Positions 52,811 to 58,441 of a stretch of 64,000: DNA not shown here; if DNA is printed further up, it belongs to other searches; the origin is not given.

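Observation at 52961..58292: Leaderless 1776-aa giant protein of unknown function at the head of a type IV pilin operon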

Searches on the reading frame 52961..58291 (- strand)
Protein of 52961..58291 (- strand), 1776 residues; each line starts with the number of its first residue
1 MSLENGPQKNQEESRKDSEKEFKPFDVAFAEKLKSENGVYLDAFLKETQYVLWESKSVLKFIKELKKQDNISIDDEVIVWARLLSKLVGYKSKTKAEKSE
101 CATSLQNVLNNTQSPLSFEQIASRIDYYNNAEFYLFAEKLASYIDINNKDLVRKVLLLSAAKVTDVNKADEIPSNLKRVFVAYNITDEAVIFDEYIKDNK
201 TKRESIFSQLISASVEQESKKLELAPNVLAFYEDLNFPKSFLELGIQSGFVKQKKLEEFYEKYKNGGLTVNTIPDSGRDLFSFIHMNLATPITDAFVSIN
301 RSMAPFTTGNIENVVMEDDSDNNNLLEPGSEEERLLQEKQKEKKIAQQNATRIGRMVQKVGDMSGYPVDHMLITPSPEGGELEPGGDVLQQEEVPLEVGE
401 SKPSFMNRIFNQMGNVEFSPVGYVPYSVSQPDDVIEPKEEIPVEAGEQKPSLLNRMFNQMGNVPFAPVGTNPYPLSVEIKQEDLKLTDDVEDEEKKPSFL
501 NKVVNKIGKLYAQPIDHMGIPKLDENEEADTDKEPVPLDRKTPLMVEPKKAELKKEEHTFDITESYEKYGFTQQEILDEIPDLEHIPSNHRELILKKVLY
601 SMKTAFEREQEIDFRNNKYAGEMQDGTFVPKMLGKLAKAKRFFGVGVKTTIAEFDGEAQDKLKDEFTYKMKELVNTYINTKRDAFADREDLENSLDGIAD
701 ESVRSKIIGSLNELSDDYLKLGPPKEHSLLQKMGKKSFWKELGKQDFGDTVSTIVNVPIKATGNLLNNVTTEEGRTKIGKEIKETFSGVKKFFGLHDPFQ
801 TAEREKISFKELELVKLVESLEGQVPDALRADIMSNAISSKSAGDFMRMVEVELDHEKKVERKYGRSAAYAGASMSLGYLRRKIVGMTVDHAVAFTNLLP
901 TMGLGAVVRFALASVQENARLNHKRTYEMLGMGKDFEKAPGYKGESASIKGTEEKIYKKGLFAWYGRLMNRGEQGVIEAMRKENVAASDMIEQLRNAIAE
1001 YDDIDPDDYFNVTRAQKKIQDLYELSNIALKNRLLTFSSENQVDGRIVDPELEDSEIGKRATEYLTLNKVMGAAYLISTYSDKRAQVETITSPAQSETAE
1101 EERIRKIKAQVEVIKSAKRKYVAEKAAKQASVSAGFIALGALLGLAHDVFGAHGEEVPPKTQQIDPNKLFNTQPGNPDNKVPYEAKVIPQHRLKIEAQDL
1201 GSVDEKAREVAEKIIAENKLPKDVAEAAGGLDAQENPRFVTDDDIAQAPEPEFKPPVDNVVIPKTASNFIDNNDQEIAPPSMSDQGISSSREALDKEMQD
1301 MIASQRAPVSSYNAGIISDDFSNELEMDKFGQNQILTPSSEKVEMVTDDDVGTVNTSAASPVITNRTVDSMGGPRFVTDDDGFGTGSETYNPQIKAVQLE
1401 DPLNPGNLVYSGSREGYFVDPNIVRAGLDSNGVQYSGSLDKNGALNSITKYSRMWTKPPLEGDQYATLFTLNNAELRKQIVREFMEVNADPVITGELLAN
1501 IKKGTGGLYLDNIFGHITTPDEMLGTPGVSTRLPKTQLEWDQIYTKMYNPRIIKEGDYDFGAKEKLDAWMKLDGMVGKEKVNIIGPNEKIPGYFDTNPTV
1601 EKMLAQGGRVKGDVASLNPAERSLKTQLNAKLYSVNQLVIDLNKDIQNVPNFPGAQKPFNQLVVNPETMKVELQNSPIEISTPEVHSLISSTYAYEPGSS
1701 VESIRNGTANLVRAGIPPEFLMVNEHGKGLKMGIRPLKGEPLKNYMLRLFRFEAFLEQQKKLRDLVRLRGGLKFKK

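Call 9: search_protein_families(library=pfam, proteins=[window:52961-58291:-], max_evalue=0.01)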
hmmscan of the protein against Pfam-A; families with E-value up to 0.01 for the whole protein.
window:52961-58291:- (1776 aa): 0 families

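Call 10: search_protein_families(library=ncbifam, proteins=[window:52961-58291:-], max_evalue=0.01)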
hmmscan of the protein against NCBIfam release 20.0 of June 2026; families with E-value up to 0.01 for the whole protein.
window:52961-58291:- (1776 aa): 0 families

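Call 11: find_homologous_proteins(query=window:52961-58291:-)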
Query window:52961-58291:- (1776 aa): 1 proteins with E <= 0.001 among 8000 candidates.
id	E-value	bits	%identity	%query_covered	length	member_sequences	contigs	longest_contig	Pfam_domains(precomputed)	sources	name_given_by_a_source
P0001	0.0e+0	3963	100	100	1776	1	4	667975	-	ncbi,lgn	ncbi:MAG TPA: hypothetical protein VGE63_02895 [Candidatus Paceibacterota bacterium]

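Call 12: search_solved_structures(query=window:52961-58291:-, max_evalue=1)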
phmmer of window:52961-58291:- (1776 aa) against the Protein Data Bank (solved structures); distinct sequences matched with E-value up to 1: 0.

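Call 13: search_protein_families(library=phrogs, proteins=[window:52961-58291:-], max_evalue=0.1)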
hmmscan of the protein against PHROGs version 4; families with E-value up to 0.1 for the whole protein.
window:52961-58291:- (1776 aa): 0 families

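Call 14: search_protein_families(library=padloc, proteins=[window:52961-58291:-], max_evalue=0.1)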
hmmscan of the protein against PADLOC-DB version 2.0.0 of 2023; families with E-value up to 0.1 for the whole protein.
window:52961-58291:- (1776 aa): 0 families

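Call 24: find_encoding_contigs(protein=P0001, flank=10000, max_places=6)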
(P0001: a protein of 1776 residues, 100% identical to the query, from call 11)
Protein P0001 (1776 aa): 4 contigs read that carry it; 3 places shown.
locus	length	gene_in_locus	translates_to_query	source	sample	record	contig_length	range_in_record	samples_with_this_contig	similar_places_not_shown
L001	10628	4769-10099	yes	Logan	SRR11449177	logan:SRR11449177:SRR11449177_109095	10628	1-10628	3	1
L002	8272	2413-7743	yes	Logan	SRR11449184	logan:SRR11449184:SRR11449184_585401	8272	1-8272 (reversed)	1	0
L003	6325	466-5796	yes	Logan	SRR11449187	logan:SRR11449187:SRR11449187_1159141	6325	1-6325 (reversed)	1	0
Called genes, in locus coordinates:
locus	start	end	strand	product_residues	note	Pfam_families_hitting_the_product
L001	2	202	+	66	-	?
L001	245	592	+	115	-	PF00338:Ribosomal_S10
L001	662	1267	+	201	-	PF00297:Ribosomal_L3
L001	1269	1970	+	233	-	PF00573:Ribosomal_L4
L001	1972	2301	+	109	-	PF00276:Ribosomal_L23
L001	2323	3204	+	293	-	PF00181:Ribosomal_L2_N, PF03947:Ribosomal_L2_C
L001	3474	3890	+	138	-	PF00072:Response_reg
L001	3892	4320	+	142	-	PF02643:DUF192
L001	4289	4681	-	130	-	-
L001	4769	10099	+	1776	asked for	-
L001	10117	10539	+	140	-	-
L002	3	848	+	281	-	?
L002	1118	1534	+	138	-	PF00072:Response_reg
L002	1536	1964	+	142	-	PF02643:DUF192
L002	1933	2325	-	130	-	-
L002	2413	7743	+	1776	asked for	-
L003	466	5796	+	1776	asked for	-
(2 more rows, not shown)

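Call 53: search_protein_families(library=pfam, alignment_id=A1, max_evalue=10)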
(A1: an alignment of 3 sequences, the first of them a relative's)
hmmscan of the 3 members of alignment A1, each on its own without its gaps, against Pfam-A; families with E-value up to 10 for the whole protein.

A. member 1, P0001 (1776 aa): 0 families

B. families by the number of members that match (of 3 scanned): 1 family
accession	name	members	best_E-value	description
PF01099.22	Uteroglobin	1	0.43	Uteroglobin family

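Call 74: search_dna_similar(query=window:52961-58291:-, collection=phages, mode=protein, max_evalue=0.01, max_rows=10)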
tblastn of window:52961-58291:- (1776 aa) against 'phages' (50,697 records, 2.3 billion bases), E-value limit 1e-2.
No match.

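Call 75: search_dna_similar(query=window:52961-58291:-, collection=plasmids, mode=protein, max_evalue=0.01, max_rows=10)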
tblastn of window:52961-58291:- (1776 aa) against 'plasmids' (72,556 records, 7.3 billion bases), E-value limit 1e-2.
No match.
